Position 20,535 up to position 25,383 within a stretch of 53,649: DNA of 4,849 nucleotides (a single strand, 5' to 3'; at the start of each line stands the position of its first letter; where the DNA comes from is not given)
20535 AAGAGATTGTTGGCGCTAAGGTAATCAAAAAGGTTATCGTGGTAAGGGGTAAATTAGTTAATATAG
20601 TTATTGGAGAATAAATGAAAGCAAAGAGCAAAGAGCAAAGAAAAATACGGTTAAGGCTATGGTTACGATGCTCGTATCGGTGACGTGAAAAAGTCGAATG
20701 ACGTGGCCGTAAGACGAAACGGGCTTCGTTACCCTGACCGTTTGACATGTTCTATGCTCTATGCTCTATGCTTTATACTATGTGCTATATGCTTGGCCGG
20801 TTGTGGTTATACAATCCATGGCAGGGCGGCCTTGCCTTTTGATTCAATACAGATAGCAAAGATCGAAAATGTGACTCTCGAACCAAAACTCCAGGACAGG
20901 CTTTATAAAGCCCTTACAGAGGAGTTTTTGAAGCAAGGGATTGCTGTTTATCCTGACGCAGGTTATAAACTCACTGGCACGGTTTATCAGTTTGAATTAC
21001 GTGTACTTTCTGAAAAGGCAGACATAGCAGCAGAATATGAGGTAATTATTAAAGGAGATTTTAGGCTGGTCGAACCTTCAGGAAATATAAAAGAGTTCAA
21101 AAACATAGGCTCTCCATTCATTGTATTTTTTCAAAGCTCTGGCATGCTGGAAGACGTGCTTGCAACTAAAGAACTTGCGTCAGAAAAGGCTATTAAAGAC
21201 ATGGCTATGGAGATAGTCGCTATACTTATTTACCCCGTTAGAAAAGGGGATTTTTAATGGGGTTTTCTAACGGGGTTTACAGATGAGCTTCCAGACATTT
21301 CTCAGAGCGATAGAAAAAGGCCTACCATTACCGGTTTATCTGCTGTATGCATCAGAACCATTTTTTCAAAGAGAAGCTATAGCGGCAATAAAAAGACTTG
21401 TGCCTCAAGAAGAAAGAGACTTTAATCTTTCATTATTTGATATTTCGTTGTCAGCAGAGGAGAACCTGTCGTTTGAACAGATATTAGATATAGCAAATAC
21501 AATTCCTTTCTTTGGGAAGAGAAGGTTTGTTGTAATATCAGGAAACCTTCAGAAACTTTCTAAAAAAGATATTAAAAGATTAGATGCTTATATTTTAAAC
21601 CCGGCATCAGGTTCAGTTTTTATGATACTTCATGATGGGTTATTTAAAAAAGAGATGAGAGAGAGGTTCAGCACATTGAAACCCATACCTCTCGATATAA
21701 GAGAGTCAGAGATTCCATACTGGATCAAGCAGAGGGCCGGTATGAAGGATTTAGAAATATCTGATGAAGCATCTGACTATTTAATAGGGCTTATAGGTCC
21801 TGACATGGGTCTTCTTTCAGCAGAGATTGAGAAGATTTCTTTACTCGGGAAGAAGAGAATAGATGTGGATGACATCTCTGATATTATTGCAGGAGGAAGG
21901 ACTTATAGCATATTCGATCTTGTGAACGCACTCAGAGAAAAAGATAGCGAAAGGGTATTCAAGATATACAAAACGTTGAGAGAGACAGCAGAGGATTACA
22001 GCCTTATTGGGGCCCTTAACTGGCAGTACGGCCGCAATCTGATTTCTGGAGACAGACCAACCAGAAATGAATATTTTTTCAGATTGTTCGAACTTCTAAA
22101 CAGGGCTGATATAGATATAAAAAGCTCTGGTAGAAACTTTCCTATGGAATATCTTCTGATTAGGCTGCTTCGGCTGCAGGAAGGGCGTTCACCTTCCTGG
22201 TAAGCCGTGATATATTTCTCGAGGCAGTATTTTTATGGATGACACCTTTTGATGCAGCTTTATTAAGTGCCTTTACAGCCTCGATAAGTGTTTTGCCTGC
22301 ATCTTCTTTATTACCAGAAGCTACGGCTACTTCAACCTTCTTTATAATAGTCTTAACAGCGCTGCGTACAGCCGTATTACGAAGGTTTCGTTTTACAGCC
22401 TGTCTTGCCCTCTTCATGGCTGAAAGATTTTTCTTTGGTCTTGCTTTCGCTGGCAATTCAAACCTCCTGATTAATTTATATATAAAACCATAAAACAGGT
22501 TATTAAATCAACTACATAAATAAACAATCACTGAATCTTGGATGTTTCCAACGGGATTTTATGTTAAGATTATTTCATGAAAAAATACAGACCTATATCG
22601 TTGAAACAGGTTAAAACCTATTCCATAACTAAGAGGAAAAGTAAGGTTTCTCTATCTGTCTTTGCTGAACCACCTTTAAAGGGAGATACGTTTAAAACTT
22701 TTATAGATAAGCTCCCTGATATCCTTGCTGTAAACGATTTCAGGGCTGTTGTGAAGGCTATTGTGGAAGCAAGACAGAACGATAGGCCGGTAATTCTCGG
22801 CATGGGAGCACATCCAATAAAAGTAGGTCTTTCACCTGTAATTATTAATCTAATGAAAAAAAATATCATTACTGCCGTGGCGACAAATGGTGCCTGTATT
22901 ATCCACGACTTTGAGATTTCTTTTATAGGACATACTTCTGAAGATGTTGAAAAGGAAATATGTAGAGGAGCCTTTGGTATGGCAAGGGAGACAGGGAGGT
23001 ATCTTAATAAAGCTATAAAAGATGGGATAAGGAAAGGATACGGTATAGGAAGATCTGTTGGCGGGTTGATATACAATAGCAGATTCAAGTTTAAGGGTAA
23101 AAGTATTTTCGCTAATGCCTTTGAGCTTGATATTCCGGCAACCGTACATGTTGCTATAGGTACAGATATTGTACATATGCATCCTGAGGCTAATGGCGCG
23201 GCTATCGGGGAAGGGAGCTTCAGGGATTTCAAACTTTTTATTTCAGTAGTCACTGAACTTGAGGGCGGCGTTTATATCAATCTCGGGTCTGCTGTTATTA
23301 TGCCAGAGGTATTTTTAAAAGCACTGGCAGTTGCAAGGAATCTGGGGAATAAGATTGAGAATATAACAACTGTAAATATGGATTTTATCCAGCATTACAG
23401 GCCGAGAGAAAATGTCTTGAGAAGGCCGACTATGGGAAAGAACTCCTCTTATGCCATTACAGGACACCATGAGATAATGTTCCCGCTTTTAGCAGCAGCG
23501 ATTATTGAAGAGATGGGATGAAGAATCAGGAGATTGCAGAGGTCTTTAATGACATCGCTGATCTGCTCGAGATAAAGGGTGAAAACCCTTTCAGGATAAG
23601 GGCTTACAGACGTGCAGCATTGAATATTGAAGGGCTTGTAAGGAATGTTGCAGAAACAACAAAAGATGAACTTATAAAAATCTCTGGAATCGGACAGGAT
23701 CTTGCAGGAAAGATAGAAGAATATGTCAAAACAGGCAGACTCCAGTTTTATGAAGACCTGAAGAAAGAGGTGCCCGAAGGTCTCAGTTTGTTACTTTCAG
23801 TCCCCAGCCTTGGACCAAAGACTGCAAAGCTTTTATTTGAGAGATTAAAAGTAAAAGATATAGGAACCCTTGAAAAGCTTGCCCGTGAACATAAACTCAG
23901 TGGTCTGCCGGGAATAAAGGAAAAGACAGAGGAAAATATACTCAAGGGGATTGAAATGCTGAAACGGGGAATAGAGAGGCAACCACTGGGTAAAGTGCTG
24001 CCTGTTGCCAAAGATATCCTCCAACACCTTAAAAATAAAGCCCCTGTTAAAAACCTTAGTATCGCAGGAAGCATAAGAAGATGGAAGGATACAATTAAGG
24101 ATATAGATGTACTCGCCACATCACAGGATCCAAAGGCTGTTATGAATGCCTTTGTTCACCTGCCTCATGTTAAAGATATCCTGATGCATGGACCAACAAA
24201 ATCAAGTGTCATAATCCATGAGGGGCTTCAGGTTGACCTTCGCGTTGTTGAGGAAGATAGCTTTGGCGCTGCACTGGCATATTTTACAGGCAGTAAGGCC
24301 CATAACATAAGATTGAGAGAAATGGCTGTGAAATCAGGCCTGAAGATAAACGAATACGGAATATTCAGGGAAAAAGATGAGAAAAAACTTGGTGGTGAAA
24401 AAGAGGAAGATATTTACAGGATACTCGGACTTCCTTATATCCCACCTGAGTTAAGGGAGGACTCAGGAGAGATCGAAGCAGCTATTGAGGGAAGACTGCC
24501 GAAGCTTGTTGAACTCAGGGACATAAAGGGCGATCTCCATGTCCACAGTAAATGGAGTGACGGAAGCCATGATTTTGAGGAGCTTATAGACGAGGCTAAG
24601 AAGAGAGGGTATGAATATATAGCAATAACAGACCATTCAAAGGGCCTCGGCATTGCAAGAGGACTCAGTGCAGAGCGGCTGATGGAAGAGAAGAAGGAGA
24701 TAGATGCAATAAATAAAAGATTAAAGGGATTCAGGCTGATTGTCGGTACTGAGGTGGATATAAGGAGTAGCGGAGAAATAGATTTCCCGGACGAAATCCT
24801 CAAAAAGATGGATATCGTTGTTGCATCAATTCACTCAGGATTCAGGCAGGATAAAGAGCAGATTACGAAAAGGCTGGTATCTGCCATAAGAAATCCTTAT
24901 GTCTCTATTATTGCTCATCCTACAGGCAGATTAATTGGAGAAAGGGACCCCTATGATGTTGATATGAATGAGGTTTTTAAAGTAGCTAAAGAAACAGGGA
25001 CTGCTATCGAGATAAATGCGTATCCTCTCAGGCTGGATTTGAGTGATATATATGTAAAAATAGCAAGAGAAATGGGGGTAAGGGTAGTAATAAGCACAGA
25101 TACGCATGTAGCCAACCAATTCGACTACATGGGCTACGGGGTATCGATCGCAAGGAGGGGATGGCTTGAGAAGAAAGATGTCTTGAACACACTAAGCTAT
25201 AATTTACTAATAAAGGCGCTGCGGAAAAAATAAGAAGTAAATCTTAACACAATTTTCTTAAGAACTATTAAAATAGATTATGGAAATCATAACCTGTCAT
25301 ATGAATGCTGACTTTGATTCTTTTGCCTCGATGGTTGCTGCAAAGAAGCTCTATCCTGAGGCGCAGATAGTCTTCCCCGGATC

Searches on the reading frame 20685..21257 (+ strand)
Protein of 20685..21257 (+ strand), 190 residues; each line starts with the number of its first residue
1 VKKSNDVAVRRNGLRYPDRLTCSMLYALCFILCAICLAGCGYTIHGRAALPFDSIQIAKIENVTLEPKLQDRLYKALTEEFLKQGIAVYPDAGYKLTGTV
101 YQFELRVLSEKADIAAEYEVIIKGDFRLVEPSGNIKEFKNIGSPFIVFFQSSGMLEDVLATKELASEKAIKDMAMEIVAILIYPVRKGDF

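Call 14: search_protein_families(library=pfam, proteins=[window:20685-21257:+], max_evalue=0.0001)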
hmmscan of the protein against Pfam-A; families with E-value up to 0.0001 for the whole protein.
window:20685-21257:+ (190 aa): 1 family
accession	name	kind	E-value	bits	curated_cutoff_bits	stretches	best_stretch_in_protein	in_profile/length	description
PF04390.17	LptE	-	7.7e-09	36.7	23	1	52-178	1-115/118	Lipopolysaccharide-assembly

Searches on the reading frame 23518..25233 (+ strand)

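Call 67: search_protein_families(library=pfam, proteins=[window:23518-25233:+], max_evalue=0.00001)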
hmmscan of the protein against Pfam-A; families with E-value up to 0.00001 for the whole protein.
window:23518-25233:+ (571 aa): 4 families
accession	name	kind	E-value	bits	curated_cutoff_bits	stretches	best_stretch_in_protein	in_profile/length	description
PF14791.11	DNA_pol_B_thumb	-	4.2e-26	91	25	1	252-314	1-63/63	DNA polymerase beta thumb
PF14716.13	HHH_8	-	2.1e-22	79.7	30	1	1-75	1-73/73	Helix-hairpin-helix domain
PF02811.25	PHP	-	2.9e-13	50.9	26.4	1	339-500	1-162/164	PHP domain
PF14520.12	HHH_5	-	3.9e-13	50.1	27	1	91-144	3-54/57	Helix-hairpin-helix domain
